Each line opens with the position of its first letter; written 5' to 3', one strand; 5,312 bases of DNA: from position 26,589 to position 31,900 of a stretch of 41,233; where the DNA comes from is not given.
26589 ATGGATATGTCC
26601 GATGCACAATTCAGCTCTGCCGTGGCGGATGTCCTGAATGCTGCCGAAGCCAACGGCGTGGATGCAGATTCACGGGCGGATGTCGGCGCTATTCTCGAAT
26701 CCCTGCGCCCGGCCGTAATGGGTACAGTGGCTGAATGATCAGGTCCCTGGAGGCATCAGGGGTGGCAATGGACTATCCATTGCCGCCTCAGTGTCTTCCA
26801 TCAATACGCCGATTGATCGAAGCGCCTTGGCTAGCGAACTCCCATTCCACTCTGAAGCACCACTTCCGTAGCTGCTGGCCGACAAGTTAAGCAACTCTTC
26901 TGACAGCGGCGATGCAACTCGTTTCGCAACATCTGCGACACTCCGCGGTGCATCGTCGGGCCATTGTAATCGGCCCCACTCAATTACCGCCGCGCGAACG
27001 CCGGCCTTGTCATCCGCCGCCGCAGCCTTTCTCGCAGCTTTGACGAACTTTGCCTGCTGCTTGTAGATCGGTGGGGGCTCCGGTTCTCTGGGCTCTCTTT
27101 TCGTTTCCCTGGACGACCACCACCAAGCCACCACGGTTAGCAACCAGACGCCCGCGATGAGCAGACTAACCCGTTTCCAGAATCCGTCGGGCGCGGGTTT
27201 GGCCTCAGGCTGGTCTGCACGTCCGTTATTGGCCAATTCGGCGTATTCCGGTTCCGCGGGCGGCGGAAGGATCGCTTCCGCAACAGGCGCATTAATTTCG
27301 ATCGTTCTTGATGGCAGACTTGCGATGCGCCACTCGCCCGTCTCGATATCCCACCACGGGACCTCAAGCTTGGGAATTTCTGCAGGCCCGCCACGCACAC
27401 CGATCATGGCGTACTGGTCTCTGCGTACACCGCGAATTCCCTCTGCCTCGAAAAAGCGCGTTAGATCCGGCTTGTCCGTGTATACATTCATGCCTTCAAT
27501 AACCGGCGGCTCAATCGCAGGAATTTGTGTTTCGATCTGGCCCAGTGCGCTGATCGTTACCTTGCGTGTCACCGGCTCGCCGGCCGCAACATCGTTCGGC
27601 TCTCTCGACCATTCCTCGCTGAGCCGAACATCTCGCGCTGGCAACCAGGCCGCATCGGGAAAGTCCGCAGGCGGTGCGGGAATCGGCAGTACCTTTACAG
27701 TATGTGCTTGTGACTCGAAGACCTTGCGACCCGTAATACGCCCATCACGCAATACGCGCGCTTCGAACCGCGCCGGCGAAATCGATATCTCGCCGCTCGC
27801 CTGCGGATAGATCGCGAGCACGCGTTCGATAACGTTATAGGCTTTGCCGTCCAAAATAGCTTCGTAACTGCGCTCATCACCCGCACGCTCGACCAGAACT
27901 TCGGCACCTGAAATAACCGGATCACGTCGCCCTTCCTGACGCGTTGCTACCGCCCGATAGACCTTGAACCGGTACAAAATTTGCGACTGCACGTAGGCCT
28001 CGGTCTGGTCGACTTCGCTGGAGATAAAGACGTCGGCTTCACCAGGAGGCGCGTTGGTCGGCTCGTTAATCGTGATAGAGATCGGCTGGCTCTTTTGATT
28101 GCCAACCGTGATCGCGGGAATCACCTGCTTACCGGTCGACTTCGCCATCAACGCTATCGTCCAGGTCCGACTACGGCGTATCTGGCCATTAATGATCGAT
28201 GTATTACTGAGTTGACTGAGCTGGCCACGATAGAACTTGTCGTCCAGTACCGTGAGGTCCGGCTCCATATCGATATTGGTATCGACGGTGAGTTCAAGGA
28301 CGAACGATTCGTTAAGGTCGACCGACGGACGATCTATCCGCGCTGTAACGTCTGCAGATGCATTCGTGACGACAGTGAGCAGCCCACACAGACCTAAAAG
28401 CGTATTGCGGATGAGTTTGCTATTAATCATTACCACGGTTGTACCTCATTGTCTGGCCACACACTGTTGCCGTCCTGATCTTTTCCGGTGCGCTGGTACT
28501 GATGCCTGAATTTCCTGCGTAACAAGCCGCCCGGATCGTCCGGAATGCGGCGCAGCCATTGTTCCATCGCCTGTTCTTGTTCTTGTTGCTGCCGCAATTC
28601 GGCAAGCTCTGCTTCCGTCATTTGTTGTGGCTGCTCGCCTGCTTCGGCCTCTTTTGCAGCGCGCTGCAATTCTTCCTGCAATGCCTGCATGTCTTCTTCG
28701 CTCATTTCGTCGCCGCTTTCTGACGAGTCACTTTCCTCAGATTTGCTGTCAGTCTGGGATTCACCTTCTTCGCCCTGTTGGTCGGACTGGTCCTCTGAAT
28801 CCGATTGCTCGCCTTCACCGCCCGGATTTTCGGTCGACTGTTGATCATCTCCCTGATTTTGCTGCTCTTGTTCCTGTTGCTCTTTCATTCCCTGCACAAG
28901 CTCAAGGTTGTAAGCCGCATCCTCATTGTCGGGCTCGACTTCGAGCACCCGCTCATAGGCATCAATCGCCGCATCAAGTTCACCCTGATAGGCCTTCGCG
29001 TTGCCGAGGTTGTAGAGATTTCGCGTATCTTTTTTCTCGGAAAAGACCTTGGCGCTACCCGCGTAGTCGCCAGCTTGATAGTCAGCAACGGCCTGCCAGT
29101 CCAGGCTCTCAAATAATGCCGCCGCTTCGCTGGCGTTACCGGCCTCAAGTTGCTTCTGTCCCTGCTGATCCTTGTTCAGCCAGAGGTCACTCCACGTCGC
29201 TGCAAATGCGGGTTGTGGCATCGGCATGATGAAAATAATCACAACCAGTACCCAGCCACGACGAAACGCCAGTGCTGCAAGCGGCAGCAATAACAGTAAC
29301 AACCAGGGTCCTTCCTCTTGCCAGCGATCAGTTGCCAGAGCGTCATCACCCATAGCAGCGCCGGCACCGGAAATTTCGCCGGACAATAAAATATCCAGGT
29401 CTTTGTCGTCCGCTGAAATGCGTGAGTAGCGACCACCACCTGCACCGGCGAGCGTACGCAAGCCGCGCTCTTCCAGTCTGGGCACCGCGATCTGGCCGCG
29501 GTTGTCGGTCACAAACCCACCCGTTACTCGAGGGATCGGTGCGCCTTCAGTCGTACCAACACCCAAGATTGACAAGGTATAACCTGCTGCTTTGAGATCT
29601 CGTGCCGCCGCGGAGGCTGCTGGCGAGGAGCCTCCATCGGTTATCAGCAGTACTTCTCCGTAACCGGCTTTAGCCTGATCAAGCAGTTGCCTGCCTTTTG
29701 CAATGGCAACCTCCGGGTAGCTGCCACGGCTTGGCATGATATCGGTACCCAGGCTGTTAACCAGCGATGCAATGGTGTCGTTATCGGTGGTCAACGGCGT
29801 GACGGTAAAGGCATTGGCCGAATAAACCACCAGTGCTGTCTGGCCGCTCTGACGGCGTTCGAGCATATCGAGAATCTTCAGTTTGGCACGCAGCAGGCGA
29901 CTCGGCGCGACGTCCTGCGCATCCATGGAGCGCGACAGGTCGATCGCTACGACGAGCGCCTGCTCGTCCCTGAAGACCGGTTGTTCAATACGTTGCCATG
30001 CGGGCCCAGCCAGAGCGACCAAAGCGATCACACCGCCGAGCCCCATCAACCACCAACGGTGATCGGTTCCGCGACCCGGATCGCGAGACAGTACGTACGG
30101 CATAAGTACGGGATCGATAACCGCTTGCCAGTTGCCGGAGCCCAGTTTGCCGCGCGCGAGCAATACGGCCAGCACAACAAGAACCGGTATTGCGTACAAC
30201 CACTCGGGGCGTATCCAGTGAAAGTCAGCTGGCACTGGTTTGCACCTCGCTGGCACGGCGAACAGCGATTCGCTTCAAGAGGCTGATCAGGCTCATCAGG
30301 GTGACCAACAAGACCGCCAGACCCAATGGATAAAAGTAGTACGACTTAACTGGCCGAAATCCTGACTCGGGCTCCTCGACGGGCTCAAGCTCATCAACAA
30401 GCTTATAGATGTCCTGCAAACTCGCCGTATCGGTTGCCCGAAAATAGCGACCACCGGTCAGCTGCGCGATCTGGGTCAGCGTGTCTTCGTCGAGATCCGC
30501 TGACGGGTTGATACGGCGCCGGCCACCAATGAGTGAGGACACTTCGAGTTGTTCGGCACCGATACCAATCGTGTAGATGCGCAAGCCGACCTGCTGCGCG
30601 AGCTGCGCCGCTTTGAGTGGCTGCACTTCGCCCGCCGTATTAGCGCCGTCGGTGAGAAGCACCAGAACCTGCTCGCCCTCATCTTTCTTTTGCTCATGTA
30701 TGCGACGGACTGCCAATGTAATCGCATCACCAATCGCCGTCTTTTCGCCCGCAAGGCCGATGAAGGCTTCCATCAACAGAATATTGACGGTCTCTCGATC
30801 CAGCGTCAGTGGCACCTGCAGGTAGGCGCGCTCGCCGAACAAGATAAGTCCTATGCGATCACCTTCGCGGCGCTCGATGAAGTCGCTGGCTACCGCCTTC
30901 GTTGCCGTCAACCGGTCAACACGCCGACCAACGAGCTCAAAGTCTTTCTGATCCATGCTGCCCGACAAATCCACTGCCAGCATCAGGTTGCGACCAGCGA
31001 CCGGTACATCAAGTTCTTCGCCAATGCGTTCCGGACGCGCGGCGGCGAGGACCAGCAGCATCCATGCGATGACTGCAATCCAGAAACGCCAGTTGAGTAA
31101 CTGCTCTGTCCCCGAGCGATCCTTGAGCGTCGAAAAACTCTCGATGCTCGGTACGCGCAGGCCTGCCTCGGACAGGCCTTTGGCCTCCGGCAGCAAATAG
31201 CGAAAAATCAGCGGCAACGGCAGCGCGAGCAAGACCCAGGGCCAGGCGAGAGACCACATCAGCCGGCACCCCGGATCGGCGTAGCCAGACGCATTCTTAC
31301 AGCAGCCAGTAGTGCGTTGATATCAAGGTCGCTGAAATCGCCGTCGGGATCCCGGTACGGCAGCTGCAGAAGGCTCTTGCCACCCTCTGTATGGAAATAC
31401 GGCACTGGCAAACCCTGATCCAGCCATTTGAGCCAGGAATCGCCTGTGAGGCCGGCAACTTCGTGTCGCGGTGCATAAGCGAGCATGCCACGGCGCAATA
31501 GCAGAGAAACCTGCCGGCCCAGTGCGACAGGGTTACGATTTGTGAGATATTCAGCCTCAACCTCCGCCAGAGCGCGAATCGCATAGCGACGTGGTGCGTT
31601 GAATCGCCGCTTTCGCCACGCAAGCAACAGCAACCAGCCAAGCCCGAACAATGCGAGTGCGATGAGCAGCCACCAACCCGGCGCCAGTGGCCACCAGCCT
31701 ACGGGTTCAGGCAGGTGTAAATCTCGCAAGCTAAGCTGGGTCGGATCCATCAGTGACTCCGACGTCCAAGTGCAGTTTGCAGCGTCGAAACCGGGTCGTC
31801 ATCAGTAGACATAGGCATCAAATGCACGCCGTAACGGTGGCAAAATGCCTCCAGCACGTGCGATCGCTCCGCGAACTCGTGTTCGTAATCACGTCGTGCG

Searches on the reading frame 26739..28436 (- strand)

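Call 8: search_protein_families(library=pfam, proteins=[window:26739-28436:-], max_evalue=0.01)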
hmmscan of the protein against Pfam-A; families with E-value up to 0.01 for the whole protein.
window:26739-28436:- (565 aa): 2 families
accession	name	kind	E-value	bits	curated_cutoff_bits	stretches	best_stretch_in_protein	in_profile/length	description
PF13584.12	BatD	-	7.8e-25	87.8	24.1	1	33-123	2-92/92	BatD DUF11 like domain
PF25607.1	DUF7939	-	5.6e-15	55.9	27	1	464-541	4-76/81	Domain of unknown function (DUF7939)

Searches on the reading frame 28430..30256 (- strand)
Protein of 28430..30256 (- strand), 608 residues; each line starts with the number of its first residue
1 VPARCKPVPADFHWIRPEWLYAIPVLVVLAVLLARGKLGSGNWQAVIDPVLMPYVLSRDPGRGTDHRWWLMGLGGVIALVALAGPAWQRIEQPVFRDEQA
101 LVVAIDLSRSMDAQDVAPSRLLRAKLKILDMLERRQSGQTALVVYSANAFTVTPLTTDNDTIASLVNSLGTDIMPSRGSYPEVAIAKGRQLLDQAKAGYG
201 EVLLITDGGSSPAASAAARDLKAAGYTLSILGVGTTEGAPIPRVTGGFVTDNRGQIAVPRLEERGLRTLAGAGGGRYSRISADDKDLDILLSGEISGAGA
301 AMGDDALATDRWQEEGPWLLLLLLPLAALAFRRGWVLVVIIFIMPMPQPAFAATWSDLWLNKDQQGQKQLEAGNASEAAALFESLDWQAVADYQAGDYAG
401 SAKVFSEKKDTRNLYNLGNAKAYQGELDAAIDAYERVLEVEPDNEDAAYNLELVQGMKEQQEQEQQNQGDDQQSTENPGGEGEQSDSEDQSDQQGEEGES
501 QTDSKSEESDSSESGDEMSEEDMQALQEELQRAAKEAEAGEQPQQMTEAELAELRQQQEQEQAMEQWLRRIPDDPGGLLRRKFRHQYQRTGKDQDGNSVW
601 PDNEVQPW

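Call 8: search_protein_families(library=pfam, proteins=[window:28430-30256:-], max_evalue=0.01)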
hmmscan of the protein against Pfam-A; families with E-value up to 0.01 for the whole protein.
window:28430-30256:- (608 aa): 10 families
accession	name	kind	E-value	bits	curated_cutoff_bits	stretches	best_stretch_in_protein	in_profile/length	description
PF13519.12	VWA_2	-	6.7e-13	49.6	27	1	101-208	1-106/107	von Willebrand factor type A domain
PF00092.34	VWA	-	3.9e-10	40.7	23.8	1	101-236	2-142/174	von Willebrand factor type A domain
PF00515.34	TPR_1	-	1.9e-08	34.2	27.8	1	414-444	4-34/34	Tetratricopeptide repeat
PF13414.12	TPR_11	-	3e-07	30.5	26.8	1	418-451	1-34/42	TPR repeat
PF07719.23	TPR_2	-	7.2e-07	29.3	27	1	414-444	4-34/34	Tetratricopeptide repeat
PF13181.12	TPR_8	-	6.2e-05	23.3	25.7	1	412-444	2-34/34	Tetratricopeptide repeat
PF13432.12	TPR_16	-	0.00031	21.6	32.7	1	415-451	1-37/65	Tetratricopeptide repeat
PF13428.12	TPR_14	-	0.00081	20.3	23.5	1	414-451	4-41/44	Tetratricopeptide repeat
PF13176.12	TPR_7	-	0.00085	19.7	27.9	1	414-447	2-35/36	Tetratricopeptide repeat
PF13424.12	TPR_12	-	0.0093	16.6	30.1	1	414-440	5-32/77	Tetratricopeptide repeat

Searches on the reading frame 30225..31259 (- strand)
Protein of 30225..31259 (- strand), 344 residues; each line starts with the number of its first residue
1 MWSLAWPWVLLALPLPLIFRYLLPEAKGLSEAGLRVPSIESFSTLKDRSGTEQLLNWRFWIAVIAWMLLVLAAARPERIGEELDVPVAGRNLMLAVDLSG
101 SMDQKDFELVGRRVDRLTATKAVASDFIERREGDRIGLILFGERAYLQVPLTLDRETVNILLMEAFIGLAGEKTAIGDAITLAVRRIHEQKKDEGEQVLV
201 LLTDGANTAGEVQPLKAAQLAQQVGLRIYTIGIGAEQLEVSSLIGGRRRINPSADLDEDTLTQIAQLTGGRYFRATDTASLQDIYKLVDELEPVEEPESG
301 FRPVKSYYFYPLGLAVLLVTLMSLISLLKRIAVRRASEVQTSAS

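Call 8: search_protein_families(library=pfam, proteins=[window:30225-31259:-], max_evalue=0.01)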
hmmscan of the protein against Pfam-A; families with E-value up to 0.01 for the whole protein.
window:30225-31259:- (344 aa): 5 families
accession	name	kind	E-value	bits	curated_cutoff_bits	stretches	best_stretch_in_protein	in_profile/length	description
PF00092.34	VWA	-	4.6e-22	79.5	23.8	1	91-286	1-173/174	von Willebrand factor type A domain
PF13519.12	VWA_2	-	1.5e-15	58.1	27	1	92-205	1-106/107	von Willebrand factor type A domain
PF06707.17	DUF1194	-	8.3e-07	28.9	27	1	171-237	92-158/206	Protein of unknown function (DUF1194)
PF01882.25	DUF58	-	2.6e-06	27.2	23.4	1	91-200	37-140/216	Protein of unknown function DUF58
PF07584.16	BatA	-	0.0038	18.1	25.9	1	5-76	8-77/77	Aerotolerance regulator N-terminal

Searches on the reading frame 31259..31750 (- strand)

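Call 8: search_protein_families(library=pfam, proteins=[window:31259-31750:-], max_evalue=0.01)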
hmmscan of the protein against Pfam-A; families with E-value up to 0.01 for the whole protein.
window:31259-31750:- (163 aa): 2 families
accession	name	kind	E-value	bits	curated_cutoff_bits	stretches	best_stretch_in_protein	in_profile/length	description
PF14316.11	DUF4381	-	1.8e-38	132.5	27.2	1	8-152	3-140/145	Domain of unknown function (DUF4381)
PF13779.11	DUF4175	-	0.0047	15.4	27.3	1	18-75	39-94/825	Domain of unknown function (DUF4175)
